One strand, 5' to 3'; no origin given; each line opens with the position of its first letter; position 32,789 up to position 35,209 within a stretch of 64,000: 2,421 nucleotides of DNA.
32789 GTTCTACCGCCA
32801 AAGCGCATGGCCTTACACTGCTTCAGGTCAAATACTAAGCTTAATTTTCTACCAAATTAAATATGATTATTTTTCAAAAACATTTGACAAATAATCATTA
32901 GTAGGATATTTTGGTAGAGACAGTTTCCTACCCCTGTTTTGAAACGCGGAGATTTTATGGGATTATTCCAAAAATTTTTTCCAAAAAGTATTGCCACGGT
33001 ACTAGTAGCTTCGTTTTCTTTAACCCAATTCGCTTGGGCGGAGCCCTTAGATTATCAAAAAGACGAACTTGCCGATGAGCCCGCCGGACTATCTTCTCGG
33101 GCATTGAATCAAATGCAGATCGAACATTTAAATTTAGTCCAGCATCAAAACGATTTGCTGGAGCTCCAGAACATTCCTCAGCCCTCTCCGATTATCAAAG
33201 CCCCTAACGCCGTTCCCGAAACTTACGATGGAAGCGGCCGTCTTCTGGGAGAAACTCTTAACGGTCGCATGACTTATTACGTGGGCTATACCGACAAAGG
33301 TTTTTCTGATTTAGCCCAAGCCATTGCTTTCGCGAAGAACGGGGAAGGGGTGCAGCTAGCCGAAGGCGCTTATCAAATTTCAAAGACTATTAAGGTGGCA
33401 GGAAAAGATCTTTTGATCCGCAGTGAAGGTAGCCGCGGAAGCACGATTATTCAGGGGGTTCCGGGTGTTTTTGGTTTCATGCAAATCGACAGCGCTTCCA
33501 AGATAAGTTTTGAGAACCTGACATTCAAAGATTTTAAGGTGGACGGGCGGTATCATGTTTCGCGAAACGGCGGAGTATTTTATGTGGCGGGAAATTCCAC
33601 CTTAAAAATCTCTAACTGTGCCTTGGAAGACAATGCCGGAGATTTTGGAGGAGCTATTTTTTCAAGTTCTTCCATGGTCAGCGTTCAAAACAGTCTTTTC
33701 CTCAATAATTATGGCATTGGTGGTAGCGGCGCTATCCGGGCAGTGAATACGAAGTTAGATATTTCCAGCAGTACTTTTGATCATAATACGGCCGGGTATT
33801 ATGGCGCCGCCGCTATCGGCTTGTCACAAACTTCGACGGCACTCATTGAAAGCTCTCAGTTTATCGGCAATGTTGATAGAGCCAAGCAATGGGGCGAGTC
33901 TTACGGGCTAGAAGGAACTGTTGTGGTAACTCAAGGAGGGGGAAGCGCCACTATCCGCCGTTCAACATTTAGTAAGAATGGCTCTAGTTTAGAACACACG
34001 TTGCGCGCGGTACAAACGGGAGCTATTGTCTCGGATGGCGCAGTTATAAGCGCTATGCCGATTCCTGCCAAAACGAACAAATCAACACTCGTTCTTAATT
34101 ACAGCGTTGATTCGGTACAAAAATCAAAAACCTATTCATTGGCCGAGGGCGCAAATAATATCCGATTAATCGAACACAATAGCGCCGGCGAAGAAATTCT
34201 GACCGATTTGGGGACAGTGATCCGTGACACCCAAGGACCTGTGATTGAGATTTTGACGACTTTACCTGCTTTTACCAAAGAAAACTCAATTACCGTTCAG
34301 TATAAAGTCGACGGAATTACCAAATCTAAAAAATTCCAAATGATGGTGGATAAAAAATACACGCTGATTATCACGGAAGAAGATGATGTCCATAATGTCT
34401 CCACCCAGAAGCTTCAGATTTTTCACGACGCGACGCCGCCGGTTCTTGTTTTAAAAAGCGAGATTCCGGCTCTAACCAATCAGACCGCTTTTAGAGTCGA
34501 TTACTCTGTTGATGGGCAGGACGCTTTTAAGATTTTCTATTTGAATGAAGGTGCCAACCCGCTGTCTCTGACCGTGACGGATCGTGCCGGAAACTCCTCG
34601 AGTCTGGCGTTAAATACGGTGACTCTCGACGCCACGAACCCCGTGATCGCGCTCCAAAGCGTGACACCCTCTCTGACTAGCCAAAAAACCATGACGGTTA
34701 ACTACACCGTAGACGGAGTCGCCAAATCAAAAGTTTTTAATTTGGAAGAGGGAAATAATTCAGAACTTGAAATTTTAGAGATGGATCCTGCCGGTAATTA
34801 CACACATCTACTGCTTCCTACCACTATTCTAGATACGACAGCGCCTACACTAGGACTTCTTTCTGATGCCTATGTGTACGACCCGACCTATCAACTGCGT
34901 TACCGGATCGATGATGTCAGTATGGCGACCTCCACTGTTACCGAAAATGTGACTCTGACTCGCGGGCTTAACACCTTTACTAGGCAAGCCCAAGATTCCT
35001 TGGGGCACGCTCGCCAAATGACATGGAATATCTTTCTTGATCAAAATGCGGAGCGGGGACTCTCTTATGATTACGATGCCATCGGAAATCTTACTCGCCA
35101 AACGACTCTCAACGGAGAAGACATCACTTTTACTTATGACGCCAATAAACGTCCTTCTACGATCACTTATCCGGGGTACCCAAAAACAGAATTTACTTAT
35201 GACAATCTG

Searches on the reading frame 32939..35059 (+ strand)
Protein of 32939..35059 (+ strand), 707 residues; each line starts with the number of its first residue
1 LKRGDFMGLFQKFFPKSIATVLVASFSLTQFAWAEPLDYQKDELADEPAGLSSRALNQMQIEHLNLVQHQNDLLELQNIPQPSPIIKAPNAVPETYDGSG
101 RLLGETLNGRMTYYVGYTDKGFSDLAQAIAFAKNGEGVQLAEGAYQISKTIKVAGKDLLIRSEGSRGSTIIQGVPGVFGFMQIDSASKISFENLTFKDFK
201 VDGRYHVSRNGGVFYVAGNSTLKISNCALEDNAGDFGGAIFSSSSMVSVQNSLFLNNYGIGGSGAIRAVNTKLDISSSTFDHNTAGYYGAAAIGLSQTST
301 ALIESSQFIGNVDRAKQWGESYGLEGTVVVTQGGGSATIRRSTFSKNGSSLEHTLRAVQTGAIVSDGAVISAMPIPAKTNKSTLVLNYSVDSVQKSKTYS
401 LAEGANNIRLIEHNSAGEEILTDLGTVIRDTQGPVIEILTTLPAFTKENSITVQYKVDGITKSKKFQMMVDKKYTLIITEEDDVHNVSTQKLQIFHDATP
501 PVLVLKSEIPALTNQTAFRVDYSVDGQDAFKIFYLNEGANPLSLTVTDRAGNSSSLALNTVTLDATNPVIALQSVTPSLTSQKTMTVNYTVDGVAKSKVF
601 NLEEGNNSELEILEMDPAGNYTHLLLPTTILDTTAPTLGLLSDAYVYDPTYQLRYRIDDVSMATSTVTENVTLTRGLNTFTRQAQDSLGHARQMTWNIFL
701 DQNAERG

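Call 23: search_protein_families(library=pfam, proteins=[window:32939-35059:+], max_evalue=10)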
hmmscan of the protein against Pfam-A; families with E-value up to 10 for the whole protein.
window:32939-35059:+ (707 aa): 8 families
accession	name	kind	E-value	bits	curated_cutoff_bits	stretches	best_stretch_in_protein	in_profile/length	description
PF13229.12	Beta_helix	-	9.5e-07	29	25.9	1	183-343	28-157/158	Right handed beta helix region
PF13750.12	Big_3_3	-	2.9e-06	27.5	27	2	471-509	14-54/157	Bacterial Ig-like domain (group 3)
PF19077.6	Big_13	-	2.2e-05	25.3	27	2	514-564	50-101/102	Bacterial Ig-like domain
PF09136.16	Glucodextran_B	-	0.00092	19.5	27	2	664-701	45-82/83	Glucodextranase, domain B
PF16318.11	DUF4957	-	0.0072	16.6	30.8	1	143-261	1-118/142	Domain of unknown function (DUF4957)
PF17141.9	DUF5114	-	0.0077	17.2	27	1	118-159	38-80/88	Domain of unknown function (DUF5114)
PF12733.13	Cadherin-like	-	0.0091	16.9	24.2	0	574-613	28-70/89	Cadherin-like beta sandwich domain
PF17161.10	DUF5123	-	1.2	10.7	35.1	1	189-261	1-68/113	Domain of unknown function (DUF5123)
